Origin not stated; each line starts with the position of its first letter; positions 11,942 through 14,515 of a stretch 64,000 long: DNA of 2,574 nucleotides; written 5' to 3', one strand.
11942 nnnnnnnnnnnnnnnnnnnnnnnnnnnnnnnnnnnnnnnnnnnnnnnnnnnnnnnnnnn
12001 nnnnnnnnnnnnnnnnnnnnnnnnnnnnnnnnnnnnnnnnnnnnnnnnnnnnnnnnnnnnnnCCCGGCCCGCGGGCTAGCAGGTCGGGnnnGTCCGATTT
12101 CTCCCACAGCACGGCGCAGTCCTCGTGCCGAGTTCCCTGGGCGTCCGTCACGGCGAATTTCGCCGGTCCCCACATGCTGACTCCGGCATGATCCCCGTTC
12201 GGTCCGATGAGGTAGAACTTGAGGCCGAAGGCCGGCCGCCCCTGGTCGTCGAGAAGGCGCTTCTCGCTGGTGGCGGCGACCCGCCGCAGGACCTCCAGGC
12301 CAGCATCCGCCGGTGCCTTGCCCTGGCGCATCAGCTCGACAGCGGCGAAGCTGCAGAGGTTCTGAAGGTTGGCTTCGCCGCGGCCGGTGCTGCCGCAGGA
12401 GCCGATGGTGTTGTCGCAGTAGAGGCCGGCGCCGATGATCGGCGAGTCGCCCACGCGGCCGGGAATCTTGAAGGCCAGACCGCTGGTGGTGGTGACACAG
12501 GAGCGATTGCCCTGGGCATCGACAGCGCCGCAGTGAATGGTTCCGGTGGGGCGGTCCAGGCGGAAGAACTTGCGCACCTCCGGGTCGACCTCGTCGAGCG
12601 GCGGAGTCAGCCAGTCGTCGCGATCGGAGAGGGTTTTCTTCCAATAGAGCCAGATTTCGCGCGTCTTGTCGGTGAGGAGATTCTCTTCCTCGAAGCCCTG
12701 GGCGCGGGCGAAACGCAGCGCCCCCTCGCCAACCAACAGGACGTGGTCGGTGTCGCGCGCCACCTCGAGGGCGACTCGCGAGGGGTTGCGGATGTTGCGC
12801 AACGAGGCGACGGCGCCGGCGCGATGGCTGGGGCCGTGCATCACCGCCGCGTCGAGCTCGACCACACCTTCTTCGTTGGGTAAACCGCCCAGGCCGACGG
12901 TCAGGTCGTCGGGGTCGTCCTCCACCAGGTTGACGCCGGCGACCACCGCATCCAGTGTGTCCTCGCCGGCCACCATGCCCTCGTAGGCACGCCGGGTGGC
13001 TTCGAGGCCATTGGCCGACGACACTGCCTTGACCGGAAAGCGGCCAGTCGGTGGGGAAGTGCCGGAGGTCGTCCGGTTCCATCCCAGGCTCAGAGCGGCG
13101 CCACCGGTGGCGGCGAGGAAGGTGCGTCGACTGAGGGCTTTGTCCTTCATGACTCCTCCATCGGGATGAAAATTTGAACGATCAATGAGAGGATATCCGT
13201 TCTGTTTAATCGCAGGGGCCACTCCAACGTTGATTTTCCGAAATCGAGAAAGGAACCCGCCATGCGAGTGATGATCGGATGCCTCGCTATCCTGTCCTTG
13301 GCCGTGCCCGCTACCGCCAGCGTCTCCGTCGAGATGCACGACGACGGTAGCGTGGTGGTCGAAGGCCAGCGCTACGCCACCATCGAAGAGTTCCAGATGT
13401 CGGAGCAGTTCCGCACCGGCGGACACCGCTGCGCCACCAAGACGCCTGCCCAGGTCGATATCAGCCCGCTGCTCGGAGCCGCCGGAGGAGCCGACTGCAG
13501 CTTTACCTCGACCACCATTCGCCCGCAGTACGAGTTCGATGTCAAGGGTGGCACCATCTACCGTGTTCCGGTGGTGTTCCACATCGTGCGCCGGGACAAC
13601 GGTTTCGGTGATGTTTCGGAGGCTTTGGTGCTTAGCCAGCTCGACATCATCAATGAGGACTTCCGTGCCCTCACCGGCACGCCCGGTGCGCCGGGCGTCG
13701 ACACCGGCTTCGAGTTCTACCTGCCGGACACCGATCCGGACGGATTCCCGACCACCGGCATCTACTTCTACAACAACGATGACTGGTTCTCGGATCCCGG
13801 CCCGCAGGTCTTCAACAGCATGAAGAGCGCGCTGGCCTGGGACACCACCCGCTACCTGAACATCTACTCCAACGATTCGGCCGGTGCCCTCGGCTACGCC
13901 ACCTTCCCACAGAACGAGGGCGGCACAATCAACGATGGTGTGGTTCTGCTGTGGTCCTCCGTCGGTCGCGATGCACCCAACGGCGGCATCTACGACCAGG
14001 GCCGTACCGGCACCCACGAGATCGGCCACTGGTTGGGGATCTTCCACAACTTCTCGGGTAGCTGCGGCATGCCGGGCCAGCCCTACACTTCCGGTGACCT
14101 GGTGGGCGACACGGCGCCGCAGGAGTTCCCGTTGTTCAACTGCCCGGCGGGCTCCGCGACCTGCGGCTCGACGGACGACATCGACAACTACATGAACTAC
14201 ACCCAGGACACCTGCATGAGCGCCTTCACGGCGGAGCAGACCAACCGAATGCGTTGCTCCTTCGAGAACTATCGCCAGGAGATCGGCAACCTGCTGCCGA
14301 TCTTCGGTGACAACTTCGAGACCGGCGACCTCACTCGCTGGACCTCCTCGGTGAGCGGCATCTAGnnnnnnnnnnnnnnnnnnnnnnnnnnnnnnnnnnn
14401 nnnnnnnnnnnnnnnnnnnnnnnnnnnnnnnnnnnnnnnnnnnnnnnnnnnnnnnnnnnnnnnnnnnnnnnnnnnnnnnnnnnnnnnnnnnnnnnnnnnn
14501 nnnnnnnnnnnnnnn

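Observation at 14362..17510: Family-A MITE-like element (2 copies) whose CTAG termini double as stop codons of flanking genes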

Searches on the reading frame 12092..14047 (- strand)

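Call 26: search_protein_families(library=pfam, proteins=[window:12092-14047:-], max_evalue=0.01)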
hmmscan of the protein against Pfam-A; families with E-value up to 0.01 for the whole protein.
window:12092-14047:- (652 aa): 2 families
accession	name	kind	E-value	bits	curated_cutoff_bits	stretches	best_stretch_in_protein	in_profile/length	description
PF01112.23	Asparaginase_2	-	5.3e-60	203.6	27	1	349-595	28-270/309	Asparaginase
PF19631.4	Trypco2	-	0.009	16.7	24.2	0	77-140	6-63/78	Trypsin-co-occurring domain 2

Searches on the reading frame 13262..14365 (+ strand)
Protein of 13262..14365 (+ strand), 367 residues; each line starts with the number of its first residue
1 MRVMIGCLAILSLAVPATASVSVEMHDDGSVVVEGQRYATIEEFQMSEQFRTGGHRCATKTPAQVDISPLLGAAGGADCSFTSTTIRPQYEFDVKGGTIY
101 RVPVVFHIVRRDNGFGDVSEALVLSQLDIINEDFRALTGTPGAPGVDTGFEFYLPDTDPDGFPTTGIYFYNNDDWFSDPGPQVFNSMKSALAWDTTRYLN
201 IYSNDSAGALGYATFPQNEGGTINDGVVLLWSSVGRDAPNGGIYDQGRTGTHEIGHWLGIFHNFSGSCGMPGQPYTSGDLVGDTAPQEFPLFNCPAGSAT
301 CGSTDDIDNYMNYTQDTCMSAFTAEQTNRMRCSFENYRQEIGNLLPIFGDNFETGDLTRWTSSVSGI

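Call 25: find_encoding_contigs(protein=window:13262-14365:+, flank=10000, max_places=6)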
Protein window:13262-14365:+ (367 aa): no gene with exactly this product is on record in the collection.

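Call 26: search_protein_families(library=pfam, proteins=[window:13262-14362:+], max_evalue=0.01)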
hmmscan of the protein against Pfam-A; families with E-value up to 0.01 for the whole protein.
window:13262-14362:+ (367 aa): 2 families
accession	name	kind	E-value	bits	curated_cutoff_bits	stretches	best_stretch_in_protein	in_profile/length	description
PF05572.19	Peptidase_M43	-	1.1e-12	48.5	23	1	190-332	9-149/152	Pregnancy-associated plasma protein-A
PF16313.11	DUF4953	-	0.0036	17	24.2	1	251-271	18-38/316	Met-zincin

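Call 36: find_homologous_proteins(query=window:13262-14362:+, max_evalue=1e-20)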
Query window:13262-14362:+ (367 aa): 366 proteins with E <= 1e-20 among 8000 candidates; the best 120 are listed.
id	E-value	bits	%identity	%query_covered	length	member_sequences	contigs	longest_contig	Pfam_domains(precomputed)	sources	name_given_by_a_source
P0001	6.6e-254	859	100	100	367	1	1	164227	PF05572.20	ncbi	ncbi:MAG: zinc metalloprotease [Acidobacteriota bacterium]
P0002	2.8e-173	594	71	100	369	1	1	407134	PF05572.20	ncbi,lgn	ncbi:MAG: zinc metalloprotease [Acidobacteriota bacterium]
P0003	2.3e-125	436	58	93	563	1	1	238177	PF05572.20,PF04151.22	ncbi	ncbi:MAG: pre-peptidase C-terminal domain-containing protein [Acidobacteriota bacterium]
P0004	1.5e-120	421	56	90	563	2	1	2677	PF05572.20,PF04151.22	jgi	-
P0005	3.1e-120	419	54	93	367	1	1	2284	PF05572.20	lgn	-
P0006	3.3e-120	419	54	92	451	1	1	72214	PF05572.20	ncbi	ncbi:MAG: zinc metalloprotease [Acidobacteriota bacterium]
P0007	5.1e-119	415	55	93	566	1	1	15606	PF05572.20,PF04151.22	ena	-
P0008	2.6e-118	413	54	93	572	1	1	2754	PF05572.20,PF04151.22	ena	-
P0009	1.4e-117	411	52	93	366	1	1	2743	PF05572.20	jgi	jgi:hypothetical protein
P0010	1.6e-117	411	54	92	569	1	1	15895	PF05572.20,PF04151.22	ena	-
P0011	4.2e-117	409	57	86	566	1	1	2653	PF05572.20,PF04151.22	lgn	-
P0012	1.6e-116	407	53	93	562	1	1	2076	PF05572.20,PF04151.22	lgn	-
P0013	8.5e-116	405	50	97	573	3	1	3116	PF05572.20,PF04151.22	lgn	-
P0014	1.2e-115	404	56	86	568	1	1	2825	PF05572.20,PF04151.22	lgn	-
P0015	2.8e-115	403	55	87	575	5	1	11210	PF05572.20,PF04151.22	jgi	-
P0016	4.8e-115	402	53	92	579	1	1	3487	PF05572.20,PF04151.22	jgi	jgi:hypothetical protein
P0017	6.6e-114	399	55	86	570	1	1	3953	PF05572.20,PF04151.22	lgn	-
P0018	2.2e-113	397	53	92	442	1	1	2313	PF05572.20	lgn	-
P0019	4.7e-113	396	54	87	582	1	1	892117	PF05572.20,PF04151.22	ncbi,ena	-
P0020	1.9e-112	394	53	92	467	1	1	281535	PF05572.20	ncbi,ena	-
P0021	2.6e-103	364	50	89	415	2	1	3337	PF05572.20,PF18911.7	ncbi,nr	ncbi:MAG TPA: zinc metalloprotease, partial [Kofleriaceae bacterium]|nr:zinc metalloprotease [Kofler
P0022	6.9e-103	362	52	91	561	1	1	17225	PF05572.20,PF22352.3,PF00801.27,PF18911.7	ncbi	-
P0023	1.8e-102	361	49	91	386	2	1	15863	PF05572.20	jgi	-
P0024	4.8e-102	360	50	97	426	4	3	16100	PF05572.20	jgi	jgi:hypothetical protein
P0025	6.3e-102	359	50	87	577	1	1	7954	PF05572.20,PF15418.13,PF22352.3,PF00801.27,PF18911.7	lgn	-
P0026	7.4e-102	359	48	93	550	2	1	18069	PF05572.20,PF00413.31,PF22352.3,PF00801.27,PF18911.7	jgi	jgi:MYXO-CTERM domain-containing protein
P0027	1.2e-101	358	53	82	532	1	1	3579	PF05572.20,PF13948.12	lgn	-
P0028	5.4e-101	356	51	89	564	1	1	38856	PF05572.20,PF00801.27,PF04151.22,PF18911.7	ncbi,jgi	jgi:PKD repeat protein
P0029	1.0e-100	355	51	89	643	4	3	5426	PF05572.20,PF00801.27,PF04151.22,PF18911.7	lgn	-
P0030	1.1e-100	355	49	92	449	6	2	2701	PF05572.20,PF00801.27,PF18911.7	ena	-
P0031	1.9e-100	354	51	89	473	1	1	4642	PF05572.20,PF00801.27,PF18911.7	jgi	jgi:hypothetical protein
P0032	4.9e-100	353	53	88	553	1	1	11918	PF05572.20,PF22352.3,PF00801.27,PF04151.22,PF18911.7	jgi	jgi:hypothetical protein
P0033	2.9e-99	350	49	89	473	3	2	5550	PF05572.20,PF00801.27,PF18911.7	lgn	-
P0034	1.0e-98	349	50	86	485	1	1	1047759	PF05572.20,PF00801.27,PF18911.7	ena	-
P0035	2.0e-98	348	51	85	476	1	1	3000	PF05572.20,PF00801.27,PF18911.7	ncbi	ncbi:MAG TPA: M43 family zinc metalloprotease [Kofleriaceae bacterium]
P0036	2.2e-98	348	50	90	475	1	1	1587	PF05572.20,PF00801.27,PF18911.7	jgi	jgi:hypothetical protein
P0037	8.4e-98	346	48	98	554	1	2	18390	PF05572.20,PF22352.3,PF00801.27,PF18911.7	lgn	-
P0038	1.2e-97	345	52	86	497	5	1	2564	PF05572.20,PF00801.27,PF18911.7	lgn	-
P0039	1.5e-97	345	47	92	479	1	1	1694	PF05572.20,PF00801.27,PF18911.7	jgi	jgi:hypothetical protein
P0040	1.5e-96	342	49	94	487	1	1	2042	PF05572.20,PF00801.27,PF18911.7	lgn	-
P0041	2.2e-95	338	47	87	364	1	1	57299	PF05572.20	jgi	-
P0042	4.1e-95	337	47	92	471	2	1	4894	PF05572.20,PF00801.27,PF18911.7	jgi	jgi:hypothetical protein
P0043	8.5e-95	336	53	78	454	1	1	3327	PF05572.20,PF00801.27,PF18911.7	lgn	-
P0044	9.8e-95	336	48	92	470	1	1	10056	PF05572.20,PF00801.27,PF18911.7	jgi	jgi:hypothetical protein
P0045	1.5e-94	335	51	87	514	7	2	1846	PF05572.20,PF00801.27,PF18911.7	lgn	-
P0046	4.3e-94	333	49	85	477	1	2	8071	PF05572.20,PF00801.27,PF18911.7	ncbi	-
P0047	5.7e-94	333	50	88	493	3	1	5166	PF05572.20,PF00801.27,PF18911.7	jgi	jgi:hypothetical protein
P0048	8.3e-94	333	49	85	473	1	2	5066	PF05572.20,PF00801.27,PF18911.7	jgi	jgi:hypothetical protein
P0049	9.8e-94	332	49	85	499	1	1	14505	PF05572.20,PF00801.27,PF18911.7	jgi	-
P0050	1.1e-93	332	47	92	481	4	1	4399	PF05572.20,PF00801.27,PF18911.7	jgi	jgi:hypothetical protein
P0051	1.3e-93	332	47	90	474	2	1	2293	PF05572.20,PF00801.27,PF18911.7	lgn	-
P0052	1.4e-93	332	50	85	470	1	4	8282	PF05572.20,PF00801.27,PF18911.7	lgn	-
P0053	1.4e-93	332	50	85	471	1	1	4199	PF05572.20,PF00801.27,PF18911.7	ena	-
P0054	5.4e-93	330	49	89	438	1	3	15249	PF05572.20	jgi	jgi:hypothetical protein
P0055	2.8e-92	327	45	98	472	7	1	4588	PF05572.20,PF00801.27,PF18911.7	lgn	-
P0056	3.0e-92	327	48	92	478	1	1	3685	PF05572.20,PF00801.27,PF18911.7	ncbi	-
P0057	3.9e-92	327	47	97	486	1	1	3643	PF05572.20,PF00801.27,PF18911.7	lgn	-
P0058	7.9e-92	326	46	97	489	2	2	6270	PF05572.20,PF00801.27,PF18911.7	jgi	jgi:hypothetical protein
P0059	1.2e-91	325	46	92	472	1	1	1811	PF05572.20,PF00801.27,PF18911.7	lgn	-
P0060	4.4e-91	324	48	86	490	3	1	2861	PF05572.20,PF00801.27,PF18911.7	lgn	-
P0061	1.3e-90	322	47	91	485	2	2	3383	PF05572.20,PF00801.27,PF18911.7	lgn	-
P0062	1.4e-90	322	53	75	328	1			PF05572.20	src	-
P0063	2.4e-90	321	55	75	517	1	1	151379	PF05572.20,PF13948.12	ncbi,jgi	jgi:cysteine-rich repeat protein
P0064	3.9e-90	320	47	91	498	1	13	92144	PF05572.20,PF00801.27,PF18911.7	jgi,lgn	-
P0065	7.9e-90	319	48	85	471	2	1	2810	PF05572.20,PF00801.27,PF18911.7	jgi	-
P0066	2.2e-89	318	48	89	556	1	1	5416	PF05572.20,PF22352.3,PF00801.27,PF18911.7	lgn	-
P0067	2.6e-89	318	48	85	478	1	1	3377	PF05572.20,PF00801.27,PF18911.7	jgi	jgi:hypothetical protein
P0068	2.8e-89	318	48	87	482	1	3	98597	PF05572.20,PF00801.27,PF18911.7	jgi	jgi:uncharacterized protein (TIGR03382 family)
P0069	3.8e-89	317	51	85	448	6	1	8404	PF05572.20,PF00801.27,PF18911.7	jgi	jgi:hypothetical protein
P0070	9.0e-89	316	45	97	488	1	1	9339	PF05572.20,PF00801.27,PF18911.7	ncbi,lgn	ncbi:MAG TPA: M43 family zinc metalloprotease [Kofleriaceae bacterium]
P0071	1.1e-88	316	47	90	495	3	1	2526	PF05572.20,PF00801.27,PF18911.7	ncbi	-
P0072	1.5e-88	315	45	92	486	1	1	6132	PF05572.20,PF00801.27,PF18911.7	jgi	jgi:hypothetical protein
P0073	2.6e-88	314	48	87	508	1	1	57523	PF05572.20,PF00801.27,PF18911.7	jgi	jgi:hypothetical protein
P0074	3.7e-88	314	47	92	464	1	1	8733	PF05572.20,PF00801.27,PF13688.13,PF18911.7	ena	-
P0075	6.0e-88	313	48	87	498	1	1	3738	PF05572.20,PF00801.27,PF18911.7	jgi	jgi:hypothetical protein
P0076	1.0e-87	312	45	97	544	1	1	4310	PF05572.20,PF00801.27,PF18911.7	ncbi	-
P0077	1.1e-87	312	45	90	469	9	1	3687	PF05572.20,PF00801.27,PF18911.7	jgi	-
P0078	8.9e-87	309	45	92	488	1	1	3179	PF05572.20,PF00801.27,PF18911.7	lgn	-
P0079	8.1e-86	306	46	91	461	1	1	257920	PF05572.20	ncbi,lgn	-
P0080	1.4e-85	305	44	93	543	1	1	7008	PF05572.20,PF22352.3,PF00801.27,PF17963.8,PF16403.12,PF18911.7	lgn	-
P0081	1.5e-84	302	44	92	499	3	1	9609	PF05572.20,PF00801.27,PF18911.7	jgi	jgi:hypothetical protein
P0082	1.5e-84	302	47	87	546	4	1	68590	PF05572.20,PF13688.13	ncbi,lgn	-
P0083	1.9e-84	302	47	93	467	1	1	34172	PF05572.20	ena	-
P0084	2.8e-84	301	54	65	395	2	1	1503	PF05572.20,PF00801.27,PF18911.7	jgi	jgi:hypothetical protein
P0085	4.4e-84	301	46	89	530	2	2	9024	PF05572.20,PF16820.12,PF00801.27,PF18911.7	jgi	jgi:PKD repeat protein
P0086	1.3e-83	299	45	89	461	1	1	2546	PF05572.20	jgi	jgi:hypothetical protein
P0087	2.2e-83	298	45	93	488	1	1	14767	PF05572.20,PF13688.13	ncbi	-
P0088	2.5e-83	298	46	95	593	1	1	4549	PF05572.20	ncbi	-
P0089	3.1e-83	298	50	81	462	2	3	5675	PF05572.20,PF00801.27,PF18911.7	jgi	jgi:hypothetical protein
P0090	4.1e-83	297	45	92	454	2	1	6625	PF05572.20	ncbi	-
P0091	5.3e-83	297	51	71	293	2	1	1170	PF05572.20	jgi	jgi:hypothetical protein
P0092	6.5e-83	297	47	86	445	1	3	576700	PF05572.20,PF00801.27,PF18911.7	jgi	jgi:hypothetical protein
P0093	7.0e-83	297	50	79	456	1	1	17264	PF05572.20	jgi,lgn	jgi:hypothetical protein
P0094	8.9e-83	296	49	84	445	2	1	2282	PF05572.20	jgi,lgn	jgi:hypothetical protein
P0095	1.0e-82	296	48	84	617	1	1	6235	PF05572.20,PF13583.12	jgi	-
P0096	1.2e-82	296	48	85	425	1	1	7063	PF05572.20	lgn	-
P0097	2.5e-82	295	45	92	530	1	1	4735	PF05572.20,PF22352.3,PF00801.27,PF18911.7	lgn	-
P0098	2.6e-82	295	45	88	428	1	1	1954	PF05572.20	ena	-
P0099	3.5e-82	294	47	88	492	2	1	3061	PF05572.20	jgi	-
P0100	7.1e-82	293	45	91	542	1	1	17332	PF05572.20,PF00801.27,PF18911.7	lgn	-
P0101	7.3e-82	293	45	95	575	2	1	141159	PF05572.20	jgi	-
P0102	8.2e-82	293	44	92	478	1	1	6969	PF05572.20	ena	-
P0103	1.3e-81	292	44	96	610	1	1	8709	PF05572.20,PF13583.12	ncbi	-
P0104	3.0e-81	291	48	91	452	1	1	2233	PF05572.20,PF00801.27,PF18911.7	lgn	-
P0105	4.0e-81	291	46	86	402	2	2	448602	PF05572.20,PF13688.13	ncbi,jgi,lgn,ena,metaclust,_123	metaclust:\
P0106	4.1e-81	291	52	72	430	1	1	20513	PF05572.20,PF13688.13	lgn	-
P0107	7.0e-81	290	48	92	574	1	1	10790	PF05572.20,PF22352.3,PF00801.27,PF18981.7,PF18911.7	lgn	-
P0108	1.4e-80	289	45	90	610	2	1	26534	PF05572.20,PF13583.12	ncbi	-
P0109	2.5e-80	288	44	95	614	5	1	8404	PF05572.20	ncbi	-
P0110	7.3e-80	287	43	90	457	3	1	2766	PF05572.20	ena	-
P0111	1.8e-79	285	45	91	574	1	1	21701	PF05572.20,PF00801.27,PF18911.7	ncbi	-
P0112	2.6e-79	285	46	90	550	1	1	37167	PF05572.20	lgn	-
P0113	2.8e-79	285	44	91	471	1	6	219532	PF05572.20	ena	-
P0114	3.8e-79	284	44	86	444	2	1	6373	PF05572.20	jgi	jgi:hypothetical protein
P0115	1.4e-78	282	44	92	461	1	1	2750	PF05572.20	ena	-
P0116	1.8e-78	282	47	86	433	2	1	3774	PF05572.20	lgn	-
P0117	2.0e-78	282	50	78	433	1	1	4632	PF05572.20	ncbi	-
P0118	3.8e-78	281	45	91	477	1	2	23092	PF05572.20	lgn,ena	-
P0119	8.6e-78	280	51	77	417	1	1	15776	PF05572.20,PF00801.27,PF18911.7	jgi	jgi:hypothetical protein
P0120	1.2e-77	279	44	92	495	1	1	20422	PF05572.20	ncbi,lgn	-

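Call 37: find_encoding_contigs(protein=P0002, flank=10000, max_places=3)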
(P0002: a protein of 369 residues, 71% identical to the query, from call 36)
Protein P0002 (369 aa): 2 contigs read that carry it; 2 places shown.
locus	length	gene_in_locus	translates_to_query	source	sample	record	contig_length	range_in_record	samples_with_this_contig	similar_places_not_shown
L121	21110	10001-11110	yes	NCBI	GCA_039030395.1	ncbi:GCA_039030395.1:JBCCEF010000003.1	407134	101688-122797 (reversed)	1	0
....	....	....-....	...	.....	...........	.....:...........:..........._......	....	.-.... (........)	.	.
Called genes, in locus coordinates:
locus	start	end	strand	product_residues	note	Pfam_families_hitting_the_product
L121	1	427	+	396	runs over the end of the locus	PF13623:SurA_N_2 (faint), PF13624:SurA_N_3, PF09312:SurA_N, PF13145:Rotamase_2, PF13616:Rotamase_3, PF00639:Rotamase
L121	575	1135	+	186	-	-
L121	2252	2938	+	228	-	PF07638:Sigma70_ECF, PF04545:Sigma70_r4 (weak), PF08281:Sigma70_r4_2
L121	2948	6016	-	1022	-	PF00069:Pkinase, PF07714:PK_Tyr_Ser-Thr, PF13424:TPR_12, PF17874:TPR_MalT, PF13424:TPR_12, PF17874:TPR_MalT, PF13424:TPR_12, PF13424:TPR_12, +7 more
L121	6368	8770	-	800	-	PF09586:YfhO (weak)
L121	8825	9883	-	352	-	PF01112:Asparaginase_2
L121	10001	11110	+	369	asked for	PF05572:Peptidase_M43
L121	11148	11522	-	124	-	PF00903:Glyoxalase, PF18029:Glyoxalase_6 (weak)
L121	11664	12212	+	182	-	-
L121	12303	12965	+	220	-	PF04542:Sigma70_r2, PF08281:Sigma70_r4_2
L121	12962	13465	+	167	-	-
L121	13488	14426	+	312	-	PF00595:PDZ (weak), PF13180:PDZ_2, PF17820:PDZ_6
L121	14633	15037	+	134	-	-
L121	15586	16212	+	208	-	-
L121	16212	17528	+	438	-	-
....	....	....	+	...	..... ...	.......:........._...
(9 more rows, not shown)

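Call 38: find_encoding_contigs(protein=P0001, flank=1000, max_places=3)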
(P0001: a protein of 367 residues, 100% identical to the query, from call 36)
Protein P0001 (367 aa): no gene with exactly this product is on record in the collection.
